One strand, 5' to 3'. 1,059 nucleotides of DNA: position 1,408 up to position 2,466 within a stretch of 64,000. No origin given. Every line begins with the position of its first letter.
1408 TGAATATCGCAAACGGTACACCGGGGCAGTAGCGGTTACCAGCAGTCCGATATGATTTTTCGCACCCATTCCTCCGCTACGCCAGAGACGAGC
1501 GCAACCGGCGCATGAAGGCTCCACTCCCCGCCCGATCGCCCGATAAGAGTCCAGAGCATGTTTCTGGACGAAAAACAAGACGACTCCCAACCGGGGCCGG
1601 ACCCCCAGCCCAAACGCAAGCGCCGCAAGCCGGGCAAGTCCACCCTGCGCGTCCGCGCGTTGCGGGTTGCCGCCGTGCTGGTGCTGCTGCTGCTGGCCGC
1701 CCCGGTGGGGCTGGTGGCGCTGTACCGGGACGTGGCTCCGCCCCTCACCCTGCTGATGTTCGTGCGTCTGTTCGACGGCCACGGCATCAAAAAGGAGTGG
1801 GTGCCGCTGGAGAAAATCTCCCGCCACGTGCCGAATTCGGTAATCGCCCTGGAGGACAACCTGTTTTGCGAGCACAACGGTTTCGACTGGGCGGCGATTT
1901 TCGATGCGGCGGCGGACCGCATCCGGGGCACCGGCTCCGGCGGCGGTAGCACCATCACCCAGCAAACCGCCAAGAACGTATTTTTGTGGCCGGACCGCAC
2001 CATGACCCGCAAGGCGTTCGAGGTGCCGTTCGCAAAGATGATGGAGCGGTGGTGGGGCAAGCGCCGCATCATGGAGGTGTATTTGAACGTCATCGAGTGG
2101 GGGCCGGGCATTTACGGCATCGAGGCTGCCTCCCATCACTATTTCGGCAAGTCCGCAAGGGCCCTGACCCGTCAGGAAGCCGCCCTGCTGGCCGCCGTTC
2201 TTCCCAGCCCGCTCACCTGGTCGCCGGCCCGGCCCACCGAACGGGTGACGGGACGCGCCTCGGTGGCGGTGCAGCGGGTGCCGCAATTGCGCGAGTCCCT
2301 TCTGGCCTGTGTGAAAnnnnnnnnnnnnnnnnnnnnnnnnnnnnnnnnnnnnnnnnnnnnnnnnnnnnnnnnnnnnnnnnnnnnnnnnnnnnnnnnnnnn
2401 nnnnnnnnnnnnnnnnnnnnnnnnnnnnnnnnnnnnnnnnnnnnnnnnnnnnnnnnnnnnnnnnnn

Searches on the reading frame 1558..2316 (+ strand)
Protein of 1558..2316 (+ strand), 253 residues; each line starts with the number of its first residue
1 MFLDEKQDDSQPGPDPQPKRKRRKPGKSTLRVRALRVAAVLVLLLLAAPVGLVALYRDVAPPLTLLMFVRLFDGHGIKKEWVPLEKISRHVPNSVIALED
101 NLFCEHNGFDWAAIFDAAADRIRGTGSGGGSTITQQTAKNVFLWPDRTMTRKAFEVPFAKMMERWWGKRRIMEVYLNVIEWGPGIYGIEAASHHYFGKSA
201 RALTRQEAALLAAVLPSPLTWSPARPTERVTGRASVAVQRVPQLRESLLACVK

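Call 12: find_homologous_proteins(query=window:1558-2316:+, max_evalue=1e-20)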
Query window:1558-2316:+ (253 aa): 7978 proteins with E <= 1e-20 among 8000 candidates; the best 120 are listed.
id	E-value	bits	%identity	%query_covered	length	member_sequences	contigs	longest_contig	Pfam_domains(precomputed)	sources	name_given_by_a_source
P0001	3.9e-167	572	100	100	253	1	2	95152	PF00912.29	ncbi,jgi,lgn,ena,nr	ncbi:MAG: monofunctional biosynthetic peptidoglycan transglycosylase [Nitrospirota bacterium]|nr:mon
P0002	2.2e-136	472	82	100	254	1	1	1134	PF00912.29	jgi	jgi:monofunctional biosynthetic peptidoglycan transglycosylase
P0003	5.6e-98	346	71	87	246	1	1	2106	PF00912.29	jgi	-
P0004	7.9e-98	345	70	87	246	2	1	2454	PF00912.29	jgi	-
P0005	9.8e-98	345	70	87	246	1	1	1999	PF00912.29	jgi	-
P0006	4.7e-97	343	72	84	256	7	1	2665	PF00912.29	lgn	-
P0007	1.8e-96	341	71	84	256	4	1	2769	PF00912.29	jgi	jgi:monofunctional biosynthetic peptidoglycan transglycosylase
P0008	3.7e-96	340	72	84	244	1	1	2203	PF00912.29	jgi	-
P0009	7.4e-96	339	71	84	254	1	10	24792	PF00912.29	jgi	jgi:monofunctional biosynthetic peptidoglycan transglycosylase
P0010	1.5e-95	338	71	84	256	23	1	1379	PF00912.29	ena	-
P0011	8.8e-95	335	68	87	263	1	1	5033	PF00912.29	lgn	-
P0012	4.9e-94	333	68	88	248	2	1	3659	PF00912.29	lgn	-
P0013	6.1e-94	333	69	85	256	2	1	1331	PF00912.29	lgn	-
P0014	8.9e-94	332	67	89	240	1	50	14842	PF00912.29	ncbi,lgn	-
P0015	1.1e-93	332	70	87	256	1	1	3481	PF00912.29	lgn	-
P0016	1.4e-93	331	67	87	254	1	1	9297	PF00912.29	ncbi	-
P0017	3.3e-92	327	70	83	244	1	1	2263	PF00912.29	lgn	-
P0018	9.6e-92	325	68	87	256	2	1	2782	PF00912.29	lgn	-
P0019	1.8e-91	324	69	81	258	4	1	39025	PF00912.29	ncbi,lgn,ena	-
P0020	3.5e-91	323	66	87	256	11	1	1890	PF00912.29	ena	-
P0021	6.8e-91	323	69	84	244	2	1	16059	PF00912.29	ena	-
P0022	1.5e-90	321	69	84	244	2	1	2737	PF00912.29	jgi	jgi:monofunctional biosynthetic peptidoglycan transglycosylase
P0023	1.7e-90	321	65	87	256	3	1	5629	PF00912.29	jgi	-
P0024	2.1e-90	321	67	79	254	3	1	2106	PF00912.29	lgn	-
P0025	1.1e-89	319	66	87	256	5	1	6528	PF00912.29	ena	-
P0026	1.2e-89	318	67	87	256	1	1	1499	PF00912.29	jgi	jgi:monofunctional biosynthetic peptidoglycan transglycosylase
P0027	1.5e-89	318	69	82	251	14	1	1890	PF00912.29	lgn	-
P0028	2.7e-89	317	67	85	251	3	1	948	PF00912.29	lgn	-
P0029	4.2e-89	317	61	93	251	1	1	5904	PF00912.29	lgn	-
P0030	5.3e-89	316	65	88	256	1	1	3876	PF00912.29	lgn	-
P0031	5.8e-89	316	65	87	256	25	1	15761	PF00912.29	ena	-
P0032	6.7e-89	316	67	87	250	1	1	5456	PF00912.29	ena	-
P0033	1.9e-88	315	64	87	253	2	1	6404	PF00912.29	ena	-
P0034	5.4e-87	310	64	87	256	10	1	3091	PF00912.29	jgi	-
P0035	6.5e-87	309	66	84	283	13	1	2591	PF00912.29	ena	-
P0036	6.1e-86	306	64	86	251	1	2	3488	PF00912.29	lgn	-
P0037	6.9e-86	306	64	88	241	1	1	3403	PF00912.29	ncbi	-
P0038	1.1e-85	305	64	88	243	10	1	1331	PF00912.29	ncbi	-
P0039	3.7e-85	304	64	85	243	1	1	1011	PF00912.29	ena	-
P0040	1.1e-84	302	68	78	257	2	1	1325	PF00912.29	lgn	-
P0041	1.6e-84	302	62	90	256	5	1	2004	PF00912.29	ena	-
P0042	1.9e-84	301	64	86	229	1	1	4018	PF00912.29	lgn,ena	-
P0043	7.9e-84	299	63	87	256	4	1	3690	PF00912.29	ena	-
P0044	8.8e-84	299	63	85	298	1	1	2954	PF00912.29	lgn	-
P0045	1.3e-83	299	63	87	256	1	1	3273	PF00912.29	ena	-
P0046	1.0e-82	296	63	88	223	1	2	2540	PF00912.29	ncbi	ncbi:MAG: monofunctional biosynthetic peptidoglycan transglycosylase [Anaerolineae bacterium]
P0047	4.1e-82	294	59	92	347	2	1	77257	PF00912.29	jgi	-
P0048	4.9e-82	294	68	76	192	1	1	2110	PF00912.29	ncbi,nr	ncbi:MAG: monofunctional biosynthetic peptidoglycan transglycosylase, partial [Rhodospirillales bact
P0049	1.6e-79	285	69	71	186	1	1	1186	PF00912.29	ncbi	-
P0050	1.6e-79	285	65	74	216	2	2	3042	PF00912.29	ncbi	-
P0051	5.6e-79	283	62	87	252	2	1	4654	PF00912.29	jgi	jgi:monofunctional biosynthetic peptidoglycan transglycosylase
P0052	1.7e-78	282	58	92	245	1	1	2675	PF00912.29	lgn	-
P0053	6.8e-78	280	57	87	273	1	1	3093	PF00912.29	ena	-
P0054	1.2e-77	279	57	92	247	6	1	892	PF00912.29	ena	-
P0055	1.6e-77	279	57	88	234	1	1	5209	PF00912.29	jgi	jgi:monofunctional biosynthetic peptidoglycan transglycosylase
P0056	3.1e-77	278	59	81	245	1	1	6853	PF00912.29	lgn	-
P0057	1.2e-76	276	62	73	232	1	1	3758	PF00912.29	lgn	-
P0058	3.4e-76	274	57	87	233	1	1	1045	PF00912.29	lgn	-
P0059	4.6e-76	274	57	87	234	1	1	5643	PF00912.29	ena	-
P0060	6.4e-76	273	55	88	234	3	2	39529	PF00912.29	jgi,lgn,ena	-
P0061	7.7e-76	273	57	88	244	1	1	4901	PF00912.29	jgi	jgi:monofunctional biosynthetic peptidoglycan transglycosylase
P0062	1.2e-75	273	58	81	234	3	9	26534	PF00912.29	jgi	jgi:monofunctional biosynthetic peptidoglycan transglycosylase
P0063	3.6e-75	271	57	86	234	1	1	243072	PF00912.29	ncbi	-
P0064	4.6e-75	271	55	92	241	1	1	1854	PF00912.29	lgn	-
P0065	4.9e-75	271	58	82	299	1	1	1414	PF00912.29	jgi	jgi:monofunctional biosynthetic peptidoglycan transglycosylase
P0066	5.5e-75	270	53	92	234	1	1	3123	PF00912.29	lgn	-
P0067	5.7e-75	270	54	90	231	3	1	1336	PF00912.29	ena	-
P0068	1.2e-74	269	56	89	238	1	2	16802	PF00912.29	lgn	-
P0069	3.1e-74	268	54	93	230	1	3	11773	PF00912.29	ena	-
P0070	5.5e-74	267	55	89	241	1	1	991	PF00912.29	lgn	-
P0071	1.0e-73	266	53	93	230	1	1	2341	PF00912.29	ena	-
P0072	1.6e-73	266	60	79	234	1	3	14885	PF00912.29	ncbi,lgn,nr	ncbi:MAG TPA: monofunctional biosynthetic peptidoglycan transglycosylase [Gammaproteobacteria bacter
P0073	1.6e-73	266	58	78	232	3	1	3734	PF00912.29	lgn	-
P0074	1.6e-73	266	59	79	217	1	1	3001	PF00912.29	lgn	-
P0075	2.6e-73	265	58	79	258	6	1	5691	PF00912.29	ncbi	-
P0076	4.7e-73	264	60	73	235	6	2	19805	PF00912.29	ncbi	-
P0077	7.0e-73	264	61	73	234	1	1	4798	PF00912.29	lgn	-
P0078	7.8e-73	263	57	79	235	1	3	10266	PF00912.29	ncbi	-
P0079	9.8e-73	263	53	91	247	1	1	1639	PF00912.29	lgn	-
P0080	1.2e-72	263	60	73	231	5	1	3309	PF00912.29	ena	-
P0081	1.9e-72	262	54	92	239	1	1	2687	PF00912.29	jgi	jgi:monofunctional biosynthetic peptidoglycan transglycosylase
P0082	2.3e-72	262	53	92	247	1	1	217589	PF00912.29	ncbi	-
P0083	3.5e-72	261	59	74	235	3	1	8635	PF00912.29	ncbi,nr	ncbi:MAG: monofunctional biosynthetic peptidoglycan transglycosylase [Gammaproteobacteria bacterium]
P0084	1.3e-71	259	58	79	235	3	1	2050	PF00912.29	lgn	-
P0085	6.2e-71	257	53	86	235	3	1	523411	PF00912.29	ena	-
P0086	6.2e-71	257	56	84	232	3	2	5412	PF00912.29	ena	-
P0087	9.4e-71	257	54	92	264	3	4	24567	PF00912.29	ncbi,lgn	-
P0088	1.5e-70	256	54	92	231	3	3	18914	PF00912.29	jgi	jgi:monofunctional biosynthetic peptidoglycan transglycosylase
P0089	1.7e-70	256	53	89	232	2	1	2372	PF00912.29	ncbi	-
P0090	2.1e-70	255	54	92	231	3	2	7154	PF00912.29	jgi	jgi:monofunctional biosynthetic peptidoglycan transglycosylase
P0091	3.6e-70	255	56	79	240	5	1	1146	PF00912.29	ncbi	-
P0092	4.9e-70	254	57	84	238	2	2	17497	PF00912.29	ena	-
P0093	6.5e-70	254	59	78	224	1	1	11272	PF00912.29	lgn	-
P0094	7.3e-70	254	58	81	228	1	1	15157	PF00912.29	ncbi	-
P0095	9.8e-70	253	54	93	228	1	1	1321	PF00912.29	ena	-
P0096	1.7e-69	252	56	83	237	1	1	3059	PF00912.29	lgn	-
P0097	2.4e-69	252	53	92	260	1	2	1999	PF00912.29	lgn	-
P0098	2.9e-69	252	56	84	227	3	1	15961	PF00912.29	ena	-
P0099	3.0e-69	252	51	94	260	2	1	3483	PF00912.29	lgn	-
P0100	3.4e-69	251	56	87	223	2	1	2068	PF00912.29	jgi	jgi:monofunctional glycosyltransferase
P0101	9.2e-69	250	57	73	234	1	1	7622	PF00912.29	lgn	-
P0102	2.2e-68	249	55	75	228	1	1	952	PF00912.29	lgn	-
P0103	2.6e-68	249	54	82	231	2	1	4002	PF00912.29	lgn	-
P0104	3.9e-68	248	52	89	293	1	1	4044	PF00912.29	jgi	jgi:monofunctional biosynthetic peptidoglycan transglycosylase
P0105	5.4e-68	247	55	82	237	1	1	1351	PF00912.29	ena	-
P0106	6.8e-68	247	52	91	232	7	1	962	PF00912.29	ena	-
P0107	6.8e-68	247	52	85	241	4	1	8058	PF00912.29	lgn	-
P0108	6.9e-68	247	56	84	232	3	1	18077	PF00912.29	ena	-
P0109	1.4e-67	246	53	86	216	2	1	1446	PF00912.29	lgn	-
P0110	2.1e-67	246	55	87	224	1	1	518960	PF00912.29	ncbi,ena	-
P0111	2.9e-67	245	54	77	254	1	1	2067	PF00912.29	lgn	-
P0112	3.2e-67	245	57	73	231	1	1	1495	PF00912.29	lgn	-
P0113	5.1e-67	244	52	87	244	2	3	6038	PF00912.29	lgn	-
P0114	7.0e-67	244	55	78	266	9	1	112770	PF00912.29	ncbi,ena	-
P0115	8.3e-67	244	50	92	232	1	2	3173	PF00912.29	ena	-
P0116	8.5e-67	244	57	75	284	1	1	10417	PF00912.29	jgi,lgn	jgi:monofunctional biosynthetic peptidoglycan transglycosylase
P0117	1.0e-66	243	54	78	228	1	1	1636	PF00912.29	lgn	-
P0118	1.1e-66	243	53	89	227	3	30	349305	PF00912.29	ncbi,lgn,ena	-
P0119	1.3e-66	243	54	83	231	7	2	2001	PF00912.29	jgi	jgi:monofunctional biosynthetic peptidoglycan transglycosylase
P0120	2.0e-66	242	51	92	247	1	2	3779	PF00912.29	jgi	jgi:monofunctional biosynthetic peptidoglycan transglycosylase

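Call 13: find_encoding_contigs(protein=P0001, flank=6000, max_places=10)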
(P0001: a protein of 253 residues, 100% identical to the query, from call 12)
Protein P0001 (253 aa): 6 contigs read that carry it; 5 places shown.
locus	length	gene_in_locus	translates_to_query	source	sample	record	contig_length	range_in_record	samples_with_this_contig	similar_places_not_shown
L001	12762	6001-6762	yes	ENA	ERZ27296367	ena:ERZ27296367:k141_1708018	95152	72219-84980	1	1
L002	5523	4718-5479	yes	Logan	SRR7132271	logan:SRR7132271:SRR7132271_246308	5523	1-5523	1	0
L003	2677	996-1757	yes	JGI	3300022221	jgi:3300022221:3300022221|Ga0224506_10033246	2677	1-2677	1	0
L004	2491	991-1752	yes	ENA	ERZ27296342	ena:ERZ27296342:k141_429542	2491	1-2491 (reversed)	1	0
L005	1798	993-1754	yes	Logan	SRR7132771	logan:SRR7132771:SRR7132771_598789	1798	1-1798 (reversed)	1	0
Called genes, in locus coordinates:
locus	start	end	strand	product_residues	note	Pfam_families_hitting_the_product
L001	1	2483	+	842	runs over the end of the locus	PF02190:LON_substr_bdg, PF00004:AAA, PF07728:AAA_5, PF13401:AAA_22 (faint), PF22667:Lon_lid, PF05362:Lon_C, PF13541:ChlI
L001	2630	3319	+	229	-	-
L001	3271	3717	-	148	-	-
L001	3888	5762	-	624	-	PF13365:Trypsin_2, PF03372:Exo_endo_phos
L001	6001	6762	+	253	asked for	PF00912:Transgly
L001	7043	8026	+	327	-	PF01699:Na_Ca_ex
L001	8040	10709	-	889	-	PF00690:Cation_ATPase_N, PF00122:E1-E2_ATPase, PF13246:Cation_ATPase, PF00702:Hydrolase, PF00689:Cation_ATPase_C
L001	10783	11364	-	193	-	-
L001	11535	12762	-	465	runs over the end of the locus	PF00753:Lactamase_B, PF12706:Lactamase_B_2 (weak), PF16661:Lactamase_B_6 (faint), PF10996:Beta-Casp, PF07521:RMMBL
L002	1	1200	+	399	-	?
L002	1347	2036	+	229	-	-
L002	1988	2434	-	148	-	-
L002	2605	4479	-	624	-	PF13365:Trypsin_2, PF03372:Exo_endo_phos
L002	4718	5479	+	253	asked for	PF00912:Transgly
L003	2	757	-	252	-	?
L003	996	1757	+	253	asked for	PF00912:Transgly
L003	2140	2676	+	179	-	?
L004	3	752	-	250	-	?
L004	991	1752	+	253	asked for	PF00912:Transgly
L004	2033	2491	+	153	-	?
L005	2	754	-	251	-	?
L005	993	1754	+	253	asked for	PF00912:Transgly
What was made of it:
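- Checked: ORF 1558-2319 is PF00912 transglycosylase, named monofunctional peptidoglycan transglycosylase by NCBI (calls 12, 13).
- No gene was called in the spacer in any assembly (call 13). No regulator gene lies next to the locus (call 13).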

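Call 14: find_encoding_contigs(protein=P0002, flank=6000, max_places=10)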
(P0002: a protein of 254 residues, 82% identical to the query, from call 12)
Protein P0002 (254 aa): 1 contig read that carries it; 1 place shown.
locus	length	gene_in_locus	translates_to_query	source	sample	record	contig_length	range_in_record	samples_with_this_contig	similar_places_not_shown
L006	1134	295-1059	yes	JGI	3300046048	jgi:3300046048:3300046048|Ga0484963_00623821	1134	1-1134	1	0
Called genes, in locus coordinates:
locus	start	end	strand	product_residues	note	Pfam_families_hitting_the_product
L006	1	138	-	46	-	?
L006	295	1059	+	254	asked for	PF00912:Transgly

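Call 19: find_encoding_contigs(protein=P0009, flank=4000, max_places=4)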
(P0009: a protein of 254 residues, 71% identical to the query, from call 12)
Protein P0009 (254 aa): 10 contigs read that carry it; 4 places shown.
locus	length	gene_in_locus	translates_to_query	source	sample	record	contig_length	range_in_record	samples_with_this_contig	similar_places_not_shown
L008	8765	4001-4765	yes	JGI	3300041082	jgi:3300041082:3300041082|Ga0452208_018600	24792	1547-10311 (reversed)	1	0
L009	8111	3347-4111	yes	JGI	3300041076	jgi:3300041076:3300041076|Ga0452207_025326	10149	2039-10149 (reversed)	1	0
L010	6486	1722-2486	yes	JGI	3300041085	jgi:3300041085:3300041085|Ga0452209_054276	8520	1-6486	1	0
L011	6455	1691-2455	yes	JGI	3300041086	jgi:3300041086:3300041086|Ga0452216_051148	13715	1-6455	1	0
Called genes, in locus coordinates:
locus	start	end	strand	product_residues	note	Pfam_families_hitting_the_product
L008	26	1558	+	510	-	-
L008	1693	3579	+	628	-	PF00289:Biotin_carb_N, PF02222:ATP-grasp (faint), PF02786:CPSase_L_D2, PF07478:Dala_Dala_lig_C (faint), PF02785:Biotin_carb_C, PF18140:PCC_BT, PF00364:Biotin_lipoyl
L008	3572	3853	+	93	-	PF00708:Acylphosphatase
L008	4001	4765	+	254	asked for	PF00912:Transgly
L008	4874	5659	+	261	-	-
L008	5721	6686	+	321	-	PF00491:Arginase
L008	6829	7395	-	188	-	PF04366:Ysc84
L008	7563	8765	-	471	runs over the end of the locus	PF01425:Amidase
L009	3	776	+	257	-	?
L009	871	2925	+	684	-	PF00289:Biotin_carb_N, PF01071:GARS_A (weak), PF02222:ATP-grasp, PF02786:CPSase_L_D2, PF07478:Dala_Dala_lig_C, PF02785:Biotin_carb_C, PF18140:PCC_BT, PF00364:Biotin_lipoyl, +2 more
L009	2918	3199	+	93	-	PF00708:Acylphosphatase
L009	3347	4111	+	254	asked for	PF00912:Transgly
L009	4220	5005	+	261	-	-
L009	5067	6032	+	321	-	PF00491:Arginase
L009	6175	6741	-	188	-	PF04366:Ysc84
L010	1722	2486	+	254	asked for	PF00912:Transgly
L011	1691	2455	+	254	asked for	PF00912:Transgly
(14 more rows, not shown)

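Call 20: find_encoding_contigs(protein=P0019, flank=4000, max_places=3)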
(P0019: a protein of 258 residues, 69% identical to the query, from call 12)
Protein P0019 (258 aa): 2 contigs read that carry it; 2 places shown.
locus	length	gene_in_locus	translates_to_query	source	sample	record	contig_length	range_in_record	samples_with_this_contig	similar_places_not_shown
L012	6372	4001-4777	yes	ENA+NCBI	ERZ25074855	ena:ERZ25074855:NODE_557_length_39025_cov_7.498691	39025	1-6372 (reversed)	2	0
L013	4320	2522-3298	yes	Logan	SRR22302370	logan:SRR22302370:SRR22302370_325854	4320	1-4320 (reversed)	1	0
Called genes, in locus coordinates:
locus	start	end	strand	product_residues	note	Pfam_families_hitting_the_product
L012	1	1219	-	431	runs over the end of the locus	PF00909:Ammonium_transp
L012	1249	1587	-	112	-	PF00543:P-II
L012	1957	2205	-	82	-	-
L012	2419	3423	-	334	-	PF00034:Cytochrom_C (weak), PF13442:Cytochrome_CBB3 (weak), PF00034:Cytochrom_C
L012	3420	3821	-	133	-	PF00571:CBS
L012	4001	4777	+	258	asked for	PF00912:Transgly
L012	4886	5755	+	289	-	PF01790:LGT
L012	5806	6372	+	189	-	?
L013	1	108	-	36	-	?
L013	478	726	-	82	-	-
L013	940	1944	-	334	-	PF00034:Cytochrom_C (weak), PF13442:Cytochrome_CBB3 (weak), PF00034:Cytochrom_C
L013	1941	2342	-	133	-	PF00571:CBS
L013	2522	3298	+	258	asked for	PF00912:Transgly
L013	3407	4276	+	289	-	PF01790:LGT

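Call 24: list_cluster_members(proteins=[P0001])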
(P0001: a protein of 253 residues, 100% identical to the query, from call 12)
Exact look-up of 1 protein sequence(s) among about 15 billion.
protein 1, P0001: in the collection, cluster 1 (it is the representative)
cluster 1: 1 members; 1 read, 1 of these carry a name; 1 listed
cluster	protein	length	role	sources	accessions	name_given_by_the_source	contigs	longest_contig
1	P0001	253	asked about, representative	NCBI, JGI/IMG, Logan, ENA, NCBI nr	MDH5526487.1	MAG: monofunctional biosynthetic peptidoglycan transglycosylase [Nitrospirota bacterium] | monofunctional biosynthetic peptidoglycan transglycosylase [Nitrospirota bacterium]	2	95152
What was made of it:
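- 1558..2319 (+): mtgA (monofunctional peptidoglycan transglycosylase), the upstream flanking gene. Its stop codon ends 14 nt before the array. 100% identical to NCBI MDH5526487.1, PF00912 (calls 12, 13, 24).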

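Call 26: find_related_loci(query=window:1558-2316:+, collection=genome_contigs, flank=4000)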
Query window:1558-2316:+ (253 aa) in genome_contigs; peptide patterns used: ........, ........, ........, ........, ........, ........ (x = any residue, [..] = any of these).
599 stretches matched a pattern (row limit reached: there are more); 579 encode a relative of the query (tblastn E <= 1e-3); the best 80 are kept; 80 distinct loci.
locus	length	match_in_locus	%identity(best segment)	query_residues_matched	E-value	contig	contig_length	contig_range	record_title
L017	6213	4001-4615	69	49-253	6e-92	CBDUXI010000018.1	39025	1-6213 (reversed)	MAG TPA_asm: uncultured bacterium isolate SRR22302370_binner23_Refined_106 genome assembly, contig: ERZ25074855.557, who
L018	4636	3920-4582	64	33-253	4e-92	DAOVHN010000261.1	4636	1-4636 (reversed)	MAG TPA_asm: Pseudomonadota bacterium isolate CSMAG_1342 CSMAG_1342_k141_4236708_length_4636_cov_10.2002, whole genome s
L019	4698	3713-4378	64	33-253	2e-87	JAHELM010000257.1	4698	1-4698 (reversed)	MAG: Rhodospirillales bacterium isolate Ww62 NODE_59717_length_4698_cov_2.430631, whole genome shotgun sequence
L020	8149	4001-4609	55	49-252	8e-68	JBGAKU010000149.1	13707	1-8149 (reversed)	MAG: Geminicoccaceae bacterium isolate MAG_MBR_H10.106 MBRH10-106_opera_contig_14251, whole genome shotgun sequence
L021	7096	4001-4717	49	16-253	2e-65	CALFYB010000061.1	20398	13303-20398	MAG TPA_asm: uncultured Caulobacteraceae bacterium isolate SRR6231159_bin.68_CONCOCT_v1.1_MAG genome assembly, contig: E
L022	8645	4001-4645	50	21-241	2e-63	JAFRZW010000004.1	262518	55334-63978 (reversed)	MAG: Rikenellaceae bacterium isolate RGIG2949 Goat_Rectum-1__c374, whole genome shotgun sequence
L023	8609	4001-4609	52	50-245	2e-62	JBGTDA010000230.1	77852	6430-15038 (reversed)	MAG: Rhodonellum sp. isolate JTS-RE132 k141_11424369, whole genome shotgun sequence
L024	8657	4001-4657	51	36-252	2e-62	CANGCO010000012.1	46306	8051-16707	MAG: Caulobacteraceae bacterium isolate Jr-25may17-217 genome assembly, contig: Jr-25may17-C667, whole genome shotgun se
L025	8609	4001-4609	55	35-240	5e-62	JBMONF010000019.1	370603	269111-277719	MAG: Pseudomonadota bacterium isolate Betzabe_MAG069 MAG069_19, whole genome shotgun sequence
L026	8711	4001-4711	47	17-252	5e-62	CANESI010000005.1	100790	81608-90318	MAG: Caulobacteraceae bacterium isolate CE-Jul18-90 genome assembly, contig: CE-Jul18-C46, whole genome shotgun sequence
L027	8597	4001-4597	54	55-253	1e-61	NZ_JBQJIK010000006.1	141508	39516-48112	Inquilinus sp. CA228 NODE_6, whole genome shotgun sequence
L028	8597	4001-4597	54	55-253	1e-61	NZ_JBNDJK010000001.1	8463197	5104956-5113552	Inquilinus ginsengisoli strain V4I1 Ga0505336_01, whole genome shotgun sequence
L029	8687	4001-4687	51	18-252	6e-61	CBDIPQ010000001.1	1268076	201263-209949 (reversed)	MAG: Caulobacteraceae bacterium isolate CRY1-m2-bin08 genome assembly, contig: CRY1-CANU-14, whole genome shotgun sequen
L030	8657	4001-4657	46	33-244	4e-61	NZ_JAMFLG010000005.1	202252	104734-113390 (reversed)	Aquiflexum sp. TKW24L TKW24L_contig_5, whole genome shotgun sequence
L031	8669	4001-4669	50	33-252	6e-61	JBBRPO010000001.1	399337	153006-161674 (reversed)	MAG: Caulobacterales bacterium isolate La1_metabat2.447 LA1C_B2.447_k141_3769843L_399337_cov_24.2941, whole genome shotg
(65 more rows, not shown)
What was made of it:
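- Tried and rejected: Relatives at 72% identity or less have different downstream genes (calls 19, 20, 26).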
